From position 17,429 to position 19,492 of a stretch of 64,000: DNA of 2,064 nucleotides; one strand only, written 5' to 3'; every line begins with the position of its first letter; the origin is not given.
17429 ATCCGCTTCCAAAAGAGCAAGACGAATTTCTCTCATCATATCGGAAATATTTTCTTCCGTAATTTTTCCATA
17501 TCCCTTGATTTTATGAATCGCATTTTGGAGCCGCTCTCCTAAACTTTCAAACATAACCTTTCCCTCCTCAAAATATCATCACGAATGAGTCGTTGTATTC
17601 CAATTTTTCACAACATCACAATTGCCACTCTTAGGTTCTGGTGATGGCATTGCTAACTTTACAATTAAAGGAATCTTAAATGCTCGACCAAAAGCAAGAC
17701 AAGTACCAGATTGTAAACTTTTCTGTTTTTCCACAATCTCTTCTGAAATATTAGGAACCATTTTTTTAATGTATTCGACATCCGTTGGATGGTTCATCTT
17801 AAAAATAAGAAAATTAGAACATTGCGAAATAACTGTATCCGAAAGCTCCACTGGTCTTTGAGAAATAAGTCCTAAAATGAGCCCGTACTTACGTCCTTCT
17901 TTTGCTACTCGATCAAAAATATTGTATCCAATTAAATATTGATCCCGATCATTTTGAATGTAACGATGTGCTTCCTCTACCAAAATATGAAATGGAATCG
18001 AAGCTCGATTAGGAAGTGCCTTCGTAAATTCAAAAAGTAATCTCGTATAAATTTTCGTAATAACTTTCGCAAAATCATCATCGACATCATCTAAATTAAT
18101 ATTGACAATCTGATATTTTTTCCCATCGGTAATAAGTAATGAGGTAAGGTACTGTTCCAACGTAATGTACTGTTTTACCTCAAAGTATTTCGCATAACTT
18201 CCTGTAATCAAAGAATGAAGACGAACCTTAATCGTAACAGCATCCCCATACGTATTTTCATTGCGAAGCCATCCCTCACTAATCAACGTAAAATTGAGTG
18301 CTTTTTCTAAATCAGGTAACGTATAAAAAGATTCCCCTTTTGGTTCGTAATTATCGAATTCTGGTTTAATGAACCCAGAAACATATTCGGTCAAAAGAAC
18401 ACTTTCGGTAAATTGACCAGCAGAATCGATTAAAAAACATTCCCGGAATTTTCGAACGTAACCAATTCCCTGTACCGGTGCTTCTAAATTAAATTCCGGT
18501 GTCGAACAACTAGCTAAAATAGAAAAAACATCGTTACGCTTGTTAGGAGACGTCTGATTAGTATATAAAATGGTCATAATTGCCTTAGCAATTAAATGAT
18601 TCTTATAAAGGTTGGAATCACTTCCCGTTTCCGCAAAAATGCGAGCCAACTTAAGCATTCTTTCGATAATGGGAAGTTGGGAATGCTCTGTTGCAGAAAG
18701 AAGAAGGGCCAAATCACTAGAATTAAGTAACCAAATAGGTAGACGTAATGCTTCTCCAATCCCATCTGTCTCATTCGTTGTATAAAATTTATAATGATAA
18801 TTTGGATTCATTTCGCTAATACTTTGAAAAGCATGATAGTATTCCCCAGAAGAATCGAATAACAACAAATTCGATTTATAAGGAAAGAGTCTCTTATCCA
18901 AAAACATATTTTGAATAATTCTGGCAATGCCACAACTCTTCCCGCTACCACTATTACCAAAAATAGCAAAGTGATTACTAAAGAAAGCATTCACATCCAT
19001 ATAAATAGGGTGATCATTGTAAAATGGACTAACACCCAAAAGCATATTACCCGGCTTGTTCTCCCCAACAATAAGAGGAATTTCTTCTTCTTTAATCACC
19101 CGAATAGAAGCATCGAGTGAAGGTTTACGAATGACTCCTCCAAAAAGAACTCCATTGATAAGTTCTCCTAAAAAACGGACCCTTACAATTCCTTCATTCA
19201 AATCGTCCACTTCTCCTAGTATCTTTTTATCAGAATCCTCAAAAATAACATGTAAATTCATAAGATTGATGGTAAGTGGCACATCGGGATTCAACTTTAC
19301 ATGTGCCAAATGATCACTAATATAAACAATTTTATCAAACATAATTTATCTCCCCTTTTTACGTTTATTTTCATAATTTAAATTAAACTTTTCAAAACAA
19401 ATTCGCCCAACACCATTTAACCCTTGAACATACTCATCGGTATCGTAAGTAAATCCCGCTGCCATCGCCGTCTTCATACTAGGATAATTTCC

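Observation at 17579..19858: GNAT acetyltransferase + HerA-like (HAS-barrel/DUF87) ATPase cassette wedged between ylxM and ffh in the SRP operon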

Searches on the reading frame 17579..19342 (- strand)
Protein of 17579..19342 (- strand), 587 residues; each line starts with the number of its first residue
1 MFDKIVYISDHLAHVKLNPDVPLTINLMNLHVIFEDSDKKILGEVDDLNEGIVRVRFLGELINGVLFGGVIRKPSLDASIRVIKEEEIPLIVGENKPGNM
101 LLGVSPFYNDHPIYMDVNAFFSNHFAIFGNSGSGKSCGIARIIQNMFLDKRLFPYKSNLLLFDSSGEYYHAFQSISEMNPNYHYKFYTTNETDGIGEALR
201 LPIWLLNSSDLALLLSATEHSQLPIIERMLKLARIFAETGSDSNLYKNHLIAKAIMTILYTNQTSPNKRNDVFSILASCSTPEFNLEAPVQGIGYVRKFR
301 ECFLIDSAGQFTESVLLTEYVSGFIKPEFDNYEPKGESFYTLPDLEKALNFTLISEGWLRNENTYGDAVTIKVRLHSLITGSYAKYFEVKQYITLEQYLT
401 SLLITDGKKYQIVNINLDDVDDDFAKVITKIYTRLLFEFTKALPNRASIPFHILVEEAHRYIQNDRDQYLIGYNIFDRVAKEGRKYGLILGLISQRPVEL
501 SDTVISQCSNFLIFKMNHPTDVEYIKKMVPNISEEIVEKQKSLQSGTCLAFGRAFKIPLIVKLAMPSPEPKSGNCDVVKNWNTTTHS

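Call 3: search_protein_families(library=pfam, proteins=[window:17579-19342:-], max_evalue=0.1)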
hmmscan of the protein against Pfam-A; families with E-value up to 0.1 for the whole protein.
window:17579-19342:- (587 aa): 3 families
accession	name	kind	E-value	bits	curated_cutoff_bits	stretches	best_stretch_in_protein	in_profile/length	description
PF01935.23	DUF87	-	4.2e-19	70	23.2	1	110-259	11-145/220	Helicase HerA, central domain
PF01580.24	FtsK_SpoIIIE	-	0.00094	19.1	24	1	105-148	23-65/221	FtsK/SpoIIIE family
PF10412.15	TrwB_AAD_bind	-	0.021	14.2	20.5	0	123-174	16-61/387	Type IV secretion-system coupling protein DNA-binding domain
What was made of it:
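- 17579..19342 (-): HerA-type P-loop ATPase, 587 aa; a tail-less form of a lineage-wide 'solo' HerA subfamily. Pfam DUF87 4e-19 (call 3).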

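Call 4: search_protein_families(library=ncbifam, proteins=[window:17579-19342:-], max_evalue=0.1)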
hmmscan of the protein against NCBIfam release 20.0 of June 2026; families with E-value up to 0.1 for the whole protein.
window:17579-19342:- (587 aa): 8 families
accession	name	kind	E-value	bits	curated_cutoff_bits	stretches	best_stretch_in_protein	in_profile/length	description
NF042944.1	HerA_antiphage_2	equivalog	2.9e-48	165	850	2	371-583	335-562/576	anti-phage-associated helicase HerA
NF042943.1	HerA_antiphage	equivalog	3.5e-42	144.7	800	2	406-581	390-566/566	anti-phage-associated helicase HerA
NF040937.1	HerA_Thermprot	equivalog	5e-32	111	800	2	405-584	302-482/487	DNA double-strand break repair helicase HerA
NF040819.1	helicase_HerA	equivalog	4.2e-26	91.6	970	2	432-563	386-514/561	DNA double-strand break repair helicase HerA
NF053655.1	CedD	equivalog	8.2e-12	44.5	600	2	444-563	414-525/527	DNA-translocating ATPase CedD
NF033849.1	ser_rich_anae_1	subfamily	9e-11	39.9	650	1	440-525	1004-1099/1163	serine-rich protein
NF045971.1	conju_CD1110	equivalog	9.5e-05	20.8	325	0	113-170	406-458/752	VirB4-like conjugal transfer ATPase, CD1110 family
TIGR03925.1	T7SS_EccC_b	equivalog_domain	0.044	12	346.55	1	95-172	337-409/564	type VII secretion protein EccCb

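Call 5: search_protein_families(library=padloc, proteins=[window:17579-19342:-], max_evalue=0.1)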
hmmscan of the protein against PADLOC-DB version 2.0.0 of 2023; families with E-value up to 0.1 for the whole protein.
window:17579-19342:- (587 aa): 16 families
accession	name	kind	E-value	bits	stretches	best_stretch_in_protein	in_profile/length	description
PDLC04102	HerA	-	4.9e-109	363.5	1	93-584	146-640/654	-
PDLC04105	HerA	-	2.9e-67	225.5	2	389-585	357-557/576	-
PDLC04106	HerA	-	3.3e-60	202.4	2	395-585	454-650/667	-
PDLC04098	HerA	-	3e-58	195.9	2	368-583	440-668/686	-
PDLC04097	HerA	-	5.9e-46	155.3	1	52-582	90-612/618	-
PDLC02188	HerA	-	9.7e-46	154.8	2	366-583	330-562/578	-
PDLC02185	HerA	-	1.1e-45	154.5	2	407-584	403-582/585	-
PDLC04100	HerA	-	1.2e-43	147.7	2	407-584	397-575/580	-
PDLC04103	HerA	-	3e-39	132.8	2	360-583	348-576/579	-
PDLC04104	HerA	-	1.4e-37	127.4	1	383-585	153-358/379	-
PDLC04140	mad8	-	1.4e-16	58.9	1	122-565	27-301/314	mads_8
PDLC01055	HerA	-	6.2e-13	46.4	2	426-564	397-525/532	Type III coevolved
PDLC04101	HerA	-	1.3e-11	41.9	1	104-215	148-252/400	-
PDLC04107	HerA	-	1.8e-09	35.1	1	74-214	116-256/306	-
PDLC04099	HerA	-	2.1e-07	28.5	1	74-169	116-211/214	-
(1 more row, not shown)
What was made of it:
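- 17579..19342 (-): PADLOC HerA PDLC04102 5e-109 (call 5).
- On HerA / FtsK-clade ATPase (HerA family, DUF87): Ten PADLOC HerA models at E below 1e-37 (call 5).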

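Call 6: find_homologous_proteins(query=window:17579-19342:-)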
Query window:17579-19342:- (587 aa): 8000 proteins with E <= 0.001 among 8000 candidates; the best 120 are listed.
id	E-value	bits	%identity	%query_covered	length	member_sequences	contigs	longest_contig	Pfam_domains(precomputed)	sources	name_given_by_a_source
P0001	0.0e+0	1330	100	100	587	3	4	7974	PF01935.24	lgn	-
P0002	0.0e+0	1299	97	100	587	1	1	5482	PF01935.24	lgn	-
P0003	0.0e+0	1297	97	100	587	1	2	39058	PF01935.24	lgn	-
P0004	0.0e+0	1296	97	100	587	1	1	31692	PF01935.24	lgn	-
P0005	0.0e+0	1293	97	100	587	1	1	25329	PF01935.24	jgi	-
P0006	0.0e+0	1150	85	99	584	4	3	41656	PF01935.24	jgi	-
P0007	0.0e+0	1148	86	100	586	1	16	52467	PF01935.24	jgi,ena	-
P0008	0.0e+0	1091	81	99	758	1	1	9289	PF01935.24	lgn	-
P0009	0.0e+0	1089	81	99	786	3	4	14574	PF01935.24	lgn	-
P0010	0.0e+0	1087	81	99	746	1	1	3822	PF01935.24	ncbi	-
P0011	0.0e+0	1085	80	99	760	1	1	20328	PF01935.24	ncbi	-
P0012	0.0e+0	1083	80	99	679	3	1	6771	PF01935.24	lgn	-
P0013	0.0e+0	1082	80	99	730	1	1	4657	PF01935.24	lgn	-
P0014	0.0e+0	1079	79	99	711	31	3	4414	PF01935.24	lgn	-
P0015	0.0e+0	1078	79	99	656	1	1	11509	PF01935.24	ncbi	-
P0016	0.0e+0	1074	79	99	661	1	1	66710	PF01935.24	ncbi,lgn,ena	-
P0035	0.0e+0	1068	79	100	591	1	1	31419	PF01935.24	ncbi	-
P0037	0.0e+0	1067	79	99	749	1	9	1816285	PF01935.24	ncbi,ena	-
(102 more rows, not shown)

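Call 7: search_solved_structures(query=window:17579-19342:-, max_evalue=0.01)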
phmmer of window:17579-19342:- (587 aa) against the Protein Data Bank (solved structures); distinct sequences matched with E-value up to 0.01: 9.
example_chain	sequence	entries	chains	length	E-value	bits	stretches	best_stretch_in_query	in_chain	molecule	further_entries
9c1m_M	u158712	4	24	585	1.6e-45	159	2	416-583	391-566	ATP-binding protein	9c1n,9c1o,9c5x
8ziq_M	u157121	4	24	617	7.2e-38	133.7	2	414-583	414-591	HerA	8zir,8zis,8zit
8xau_A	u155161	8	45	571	3e-36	128.3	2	391-581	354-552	ATP-binding protein | HerA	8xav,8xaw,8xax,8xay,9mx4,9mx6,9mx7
4d2i_A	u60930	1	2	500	2.2e-28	102.4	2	398-583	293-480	HERA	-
8yho_A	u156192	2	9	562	3.9e-28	101.6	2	415-563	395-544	DUF87 domain-containing protein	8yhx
8j4u_M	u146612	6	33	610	1.5e-27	99.6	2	414-585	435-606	Nucleoside triphosphate hydrolase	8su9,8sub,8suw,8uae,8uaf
8wiv_A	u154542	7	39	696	4.8e-27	97.9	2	432-583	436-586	Helicase HerA central domain-containing protein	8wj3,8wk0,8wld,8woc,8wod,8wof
9x1l_A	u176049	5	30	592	7.4e-21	77.5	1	448-563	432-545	DNA helicase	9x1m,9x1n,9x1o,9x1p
8wet_A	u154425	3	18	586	4.2e-09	38.7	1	412-528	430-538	TdpA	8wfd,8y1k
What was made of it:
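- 17579..19342 (-): Sequence matches to PDB HerA chains down to 1.6e-45 (call 7).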

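Call 9: find_related_loci(query=window:17579-19342:-, collection=genome_contigs, flank=6000)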
Query window:17579-19342:- (587 aa) in genome_contigs; peptide patterns used: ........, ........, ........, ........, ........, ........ (x = any residue, [..] = any of these).
309 stretches matched a pattern; 172 encode a relative of the query (tblastn E <= 1e-3); the best 80 are kept; 80 distinct loci.
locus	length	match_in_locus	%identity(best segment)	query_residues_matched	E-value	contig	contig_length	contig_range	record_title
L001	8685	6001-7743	86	1-581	0e+0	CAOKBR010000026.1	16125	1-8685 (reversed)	MAG TPA_asm: uncultured Tenericutes bacterium isolate SRR15604613_bin.59_metawrap_v1.3_MAG genome assembly, contig: NODE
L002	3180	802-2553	85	1-584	0e+0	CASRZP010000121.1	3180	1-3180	MAG: uncultured Bacilli bacterium isolate extra-ERR2497921.18_1677795682 genome assembly, contig: NODE_4799_length_3180_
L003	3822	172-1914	81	1-581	0e+0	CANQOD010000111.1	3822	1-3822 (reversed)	MAG: uncultured Bacilli bacterium isolate Lapin-032__bin97 genome assembly, contig: Lapin-032__NODE_29387_length_3822_co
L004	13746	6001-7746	79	1-582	0e+0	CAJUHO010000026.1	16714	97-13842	MAG TPA_asm: uncultured Bacilli bacterium isolate MGBC137871 genome assembly, contig: MGBC137871.26, whole genome shotgu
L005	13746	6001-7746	79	1-582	0e+0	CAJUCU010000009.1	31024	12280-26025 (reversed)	MAG TPA_asm: uncultured Bacilli bacterium isolate MGBC117562 genome assembly, contig: MGBC117562.9, whole genome shotgun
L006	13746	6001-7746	79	1-582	0e+0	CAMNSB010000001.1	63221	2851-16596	MAG: uncultured Tenericutes bacterium isolate SRR19792995_bin.60_metawrap_v1.3_MAG genome assembly, contig: ERZ12290371_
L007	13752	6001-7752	79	1-582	0e+0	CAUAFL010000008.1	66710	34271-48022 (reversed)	MAG TPA_asm: uncultured Firmicutes bacterium isolate ERR9578261_bin.45_MetaWRAP_v1.3_MAG genome assembly, contig: ERZ185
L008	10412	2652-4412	79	1-587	0e+0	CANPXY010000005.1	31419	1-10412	MAG: uncultured Bacilli bacterium isolate Lapin-005__bin105 genome assembly, contig: Lapin-005__NODE_1824_length_31419_c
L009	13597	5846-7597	80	1-582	0e+0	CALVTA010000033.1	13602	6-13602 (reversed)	MAG: uncultured Bacilli bacterium isolate BRZ_ES__bin111 genome assembly, contig: BRZ_ES__NODE_5552_length_13602_cov_11.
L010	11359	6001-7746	79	1-582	0e+0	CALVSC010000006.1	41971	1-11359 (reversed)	MAG: uncultured Bacilli bacterium isolate BRZ_QA__bin67 genome assembly, contig: BRZ_QA__NODE_976_length_41971_cov_7.356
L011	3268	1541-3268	79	1-576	0e+0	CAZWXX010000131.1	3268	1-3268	MAG TPA_asm: uncultured Muribaculaceae bacterium isolate SRP287540_co1_66 genome assembly, contig: NODE_31957_length_326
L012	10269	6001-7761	78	1-587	0e+0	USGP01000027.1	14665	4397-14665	uncultured Tenericutes bacterium isolate UMGS1700 genome assembly, contig: NODE_2003_length_14665_cov_4.376454, whole ge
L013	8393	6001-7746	79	1-582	0e+0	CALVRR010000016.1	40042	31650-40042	MAG: uncultured Bacilli bacterium isolate BRZ_NH__bin11 genome assembly, contig: BRZ_NH__NODE_609_length_40042_cov_15.28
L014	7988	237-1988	80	1-582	0e+0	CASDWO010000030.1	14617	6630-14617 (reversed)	uncultured bacterium isolate SI.A50.metabat-bins.20 genome assembly, contig: SI.A50.metabat-bins.20.fa_k141_103816, whol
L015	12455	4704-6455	79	1-582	0e+0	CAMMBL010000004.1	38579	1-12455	MAG: uncultured Tenericutes bacterium isolate ERR4303219_bin.56_MetaWRAP_v1.1_MAG genome assembly, contig: NODE_1088_len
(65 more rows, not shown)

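Call 17: search_protein_representatives(protein=window:17579-19342:-)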
Query: 587 residues. Proteins with E-value up to 0.001 (for the whole library): 4578; up to 1e-10: 1916; up to 1e-30: 240. The best 150 are listed.
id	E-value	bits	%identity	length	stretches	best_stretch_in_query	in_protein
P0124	2.6e-284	960.6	71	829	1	1-582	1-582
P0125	2.0e-268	908.1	68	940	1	1-582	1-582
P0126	9.0e-171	585.7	46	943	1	1-584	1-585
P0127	7.8e-160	549.6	46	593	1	15-581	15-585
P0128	3.5e-159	547.5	46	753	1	3-582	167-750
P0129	2.2e-150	518.4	44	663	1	3-581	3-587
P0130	1.5e-149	515.6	67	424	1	256-584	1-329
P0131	1.7e-147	508.8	41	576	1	4-581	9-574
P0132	1.2e-143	496.2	41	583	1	1-581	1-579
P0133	1.7e-138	479.1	41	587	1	1-581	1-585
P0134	7.2e-122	424.3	80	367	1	349-583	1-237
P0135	3.3e-116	405.6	49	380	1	207-581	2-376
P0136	2.3e-110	386.3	37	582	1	1-581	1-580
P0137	1.3e-99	350.8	35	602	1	28-581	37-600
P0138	2.2e-96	340.1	34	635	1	51-584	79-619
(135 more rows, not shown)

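Call 20: find_encoding_contigs(protein=P0128, flank=6000, max_places=3)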
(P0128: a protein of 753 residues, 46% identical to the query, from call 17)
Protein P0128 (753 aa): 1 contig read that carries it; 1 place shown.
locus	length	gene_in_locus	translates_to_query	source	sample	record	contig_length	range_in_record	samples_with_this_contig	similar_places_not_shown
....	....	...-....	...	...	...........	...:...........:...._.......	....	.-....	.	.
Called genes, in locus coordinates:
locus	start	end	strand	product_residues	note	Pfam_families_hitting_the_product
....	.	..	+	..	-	?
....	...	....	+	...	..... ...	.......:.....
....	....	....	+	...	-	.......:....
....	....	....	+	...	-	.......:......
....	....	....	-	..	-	-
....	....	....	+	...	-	?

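Call 22: find_encoding_contigs(protein=P0129, flank=8000, max_places=4)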
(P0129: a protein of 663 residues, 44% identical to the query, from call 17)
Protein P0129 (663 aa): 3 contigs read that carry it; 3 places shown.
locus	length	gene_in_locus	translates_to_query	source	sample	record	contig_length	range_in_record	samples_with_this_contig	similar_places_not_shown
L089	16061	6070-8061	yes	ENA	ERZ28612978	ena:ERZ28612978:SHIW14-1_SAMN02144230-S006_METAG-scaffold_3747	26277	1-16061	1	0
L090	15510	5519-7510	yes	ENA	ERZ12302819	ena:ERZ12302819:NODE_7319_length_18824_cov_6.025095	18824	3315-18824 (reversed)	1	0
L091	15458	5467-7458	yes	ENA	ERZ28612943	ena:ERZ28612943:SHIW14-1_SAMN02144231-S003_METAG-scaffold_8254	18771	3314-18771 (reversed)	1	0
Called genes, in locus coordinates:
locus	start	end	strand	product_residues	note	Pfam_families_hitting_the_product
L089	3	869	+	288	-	?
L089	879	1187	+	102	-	PF13780:DUF4176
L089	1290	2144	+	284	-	PF00849:PseudoU_synth_2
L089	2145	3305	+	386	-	PF00933:Glyco_hydro_3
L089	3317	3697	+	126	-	PF13622:4HBT_3 (weak), PF03061:4HBT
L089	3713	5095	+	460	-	PF01336:tRNA_anti-codon, PF00152:tRNA-synt_2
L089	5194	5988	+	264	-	PF00481:PP2C, PF13672:PP2C_2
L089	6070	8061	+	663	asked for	PF01935:DUF87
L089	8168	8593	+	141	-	PF04472:SepF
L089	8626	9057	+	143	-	PF05103:DivIVA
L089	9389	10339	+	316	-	PF01699:Na_Ca_ex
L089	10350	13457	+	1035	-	PF00133:tRNA-synt_1, PF09334:tRNA-synt_1g (weak), PF01921:tRNA-synt_1f (weak), PF08264:Anticodon_1, PF19302:DUF5915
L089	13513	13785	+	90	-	-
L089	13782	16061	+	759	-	-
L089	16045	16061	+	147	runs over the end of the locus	-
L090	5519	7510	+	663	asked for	PF01935:DUF87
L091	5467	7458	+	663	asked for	PF01935:DUF87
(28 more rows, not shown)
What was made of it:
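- PP2C-HerA-sepF-divIVA...ileS (calls 20, 22).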

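Call 23: find_encoding_contigs(protein=P0133, flank=8000, max_places=4)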
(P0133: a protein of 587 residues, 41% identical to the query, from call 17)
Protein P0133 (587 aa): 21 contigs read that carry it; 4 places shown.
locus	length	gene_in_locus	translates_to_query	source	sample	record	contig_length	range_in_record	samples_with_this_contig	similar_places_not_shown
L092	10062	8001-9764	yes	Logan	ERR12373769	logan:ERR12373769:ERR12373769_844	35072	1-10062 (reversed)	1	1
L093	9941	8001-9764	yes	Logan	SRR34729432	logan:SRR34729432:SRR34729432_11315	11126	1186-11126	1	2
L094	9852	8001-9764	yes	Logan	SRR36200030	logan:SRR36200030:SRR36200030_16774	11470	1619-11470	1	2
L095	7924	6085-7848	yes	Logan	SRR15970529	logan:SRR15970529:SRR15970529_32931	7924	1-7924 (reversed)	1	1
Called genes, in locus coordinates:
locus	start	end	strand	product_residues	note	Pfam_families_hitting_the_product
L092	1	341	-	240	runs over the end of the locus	-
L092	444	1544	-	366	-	PF01381:HTH_3, PF12844:HTH_19 (weak), PF13560:HTH_31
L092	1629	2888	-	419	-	PF03952:Enolase_N, PF00113:Enolase_C, PF13378:MR_MLE_C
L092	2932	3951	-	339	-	PF13145:Rotamase_2 (weak)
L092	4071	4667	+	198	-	PF01553:Acyltransferase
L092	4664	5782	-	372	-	-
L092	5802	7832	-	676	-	PF00884:Sulfatase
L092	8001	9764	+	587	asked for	PF01935:DUF87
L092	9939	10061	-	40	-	?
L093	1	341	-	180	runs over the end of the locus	-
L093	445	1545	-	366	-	PF01381:HTH_3, PF12844:HTH_19 (weak), PF13560:HTH_31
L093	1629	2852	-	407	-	PF03952:Enolase_N, PF00113:Enolase_C, PF13378:MR_MLE_C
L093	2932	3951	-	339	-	PF13145:Rotamase_2 (weak)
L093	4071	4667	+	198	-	PF01553:Acyltransferase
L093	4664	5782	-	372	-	-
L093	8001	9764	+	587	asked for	PF01935:DUF87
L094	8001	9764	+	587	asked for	PF01935:DUF87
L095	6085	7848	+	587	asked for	PF01935:DUF87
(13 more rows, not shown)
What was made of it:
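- Beside an LtaS-like gene (call 23).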

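Call 24: find_encoding_contigs(protein=P0127, flank=8000, max_places=4)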
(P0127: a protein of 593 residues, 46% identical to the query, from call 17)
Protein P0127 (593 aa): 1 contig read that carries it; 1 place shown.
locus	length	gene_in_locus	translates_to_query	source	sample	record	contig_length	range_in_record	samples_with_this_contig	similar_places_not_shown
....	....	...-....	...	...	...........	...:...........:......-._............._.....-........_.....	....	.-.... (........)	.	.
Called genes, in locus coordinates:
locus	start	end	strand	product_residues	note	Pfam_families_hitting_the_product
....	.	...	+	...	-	?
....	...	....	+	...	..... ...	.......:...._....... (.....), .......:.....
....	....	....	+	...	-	-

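Call 26: list_cluster_members(proteins=[P0037, P0016, P0035, P0124, P0126, P0129, P0133, P0136, P0137, P0131])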
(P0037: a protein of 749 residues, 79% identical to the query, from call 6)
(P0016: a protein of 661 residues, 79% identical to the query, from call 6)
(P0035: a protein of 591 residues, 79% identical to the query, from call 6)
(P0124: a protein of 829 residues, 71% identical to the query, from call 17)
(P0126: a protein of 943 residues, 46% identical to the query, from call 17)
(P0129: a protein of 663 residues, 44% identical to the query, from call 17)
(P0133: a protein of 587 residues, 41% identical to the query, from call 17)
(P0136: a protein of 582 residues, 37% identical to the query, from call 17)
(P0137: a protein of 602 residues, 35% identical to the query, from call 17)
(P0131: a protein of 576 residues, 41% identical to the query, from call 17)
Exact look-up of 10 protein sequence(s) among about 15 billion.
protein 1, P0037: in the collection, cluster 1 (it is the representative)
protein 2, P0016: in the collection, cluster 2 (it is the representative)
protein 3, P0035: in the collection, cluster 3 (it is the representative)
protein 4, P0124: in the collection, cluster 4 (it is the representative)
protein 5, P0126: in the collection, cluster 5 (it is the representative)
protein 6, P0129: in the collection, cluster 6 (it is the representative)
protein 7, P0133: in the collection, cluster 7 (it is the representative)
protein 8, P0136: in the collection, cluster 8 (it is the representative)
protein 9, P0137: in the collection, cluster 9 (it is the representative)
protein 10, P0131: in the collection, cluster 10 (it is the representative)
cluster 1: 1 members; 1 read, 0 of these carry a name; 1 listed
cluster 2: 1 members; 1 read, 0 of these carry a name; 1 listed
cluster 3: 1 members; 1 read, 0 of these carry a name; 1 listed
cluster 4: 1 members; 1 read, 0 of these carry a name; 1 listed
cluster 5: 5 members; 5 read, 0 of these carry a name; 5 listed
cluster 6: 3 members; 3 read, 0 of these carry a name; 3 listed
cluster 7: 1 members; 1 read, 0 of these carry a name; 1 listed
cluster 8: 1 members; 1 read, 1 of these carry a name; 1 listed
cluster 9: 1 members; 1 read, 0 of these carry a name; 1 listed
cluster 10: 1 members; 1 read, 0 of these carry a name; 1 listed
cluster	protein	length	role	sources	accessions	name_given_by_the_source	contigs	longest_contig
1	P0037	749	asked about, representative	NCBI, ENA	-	-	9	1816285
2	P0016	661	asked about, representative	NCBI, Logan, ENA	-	-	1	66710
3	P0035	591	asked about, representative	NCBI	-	-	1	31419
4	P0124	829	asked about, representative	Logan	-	-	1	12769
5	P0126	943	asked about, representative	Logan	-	-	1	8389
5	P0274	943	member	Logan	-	-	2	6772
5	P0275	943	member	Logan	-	-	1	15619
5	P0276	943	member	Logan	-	-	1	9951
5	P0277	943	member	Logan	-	-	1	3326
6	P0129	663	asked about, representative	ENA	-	-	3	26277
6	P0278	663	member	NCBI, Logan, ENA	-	-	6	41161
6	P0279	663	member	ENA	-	-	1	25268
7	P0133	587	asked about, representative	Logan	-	-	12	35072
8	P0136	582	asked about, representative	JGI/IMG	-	hypothetical protein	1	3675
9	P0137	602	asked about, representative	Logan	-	-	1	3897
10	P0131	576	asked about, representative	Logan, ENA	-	-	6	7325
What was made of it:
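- Tried and rejected: Source names for cluster members: none informative (call 26).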
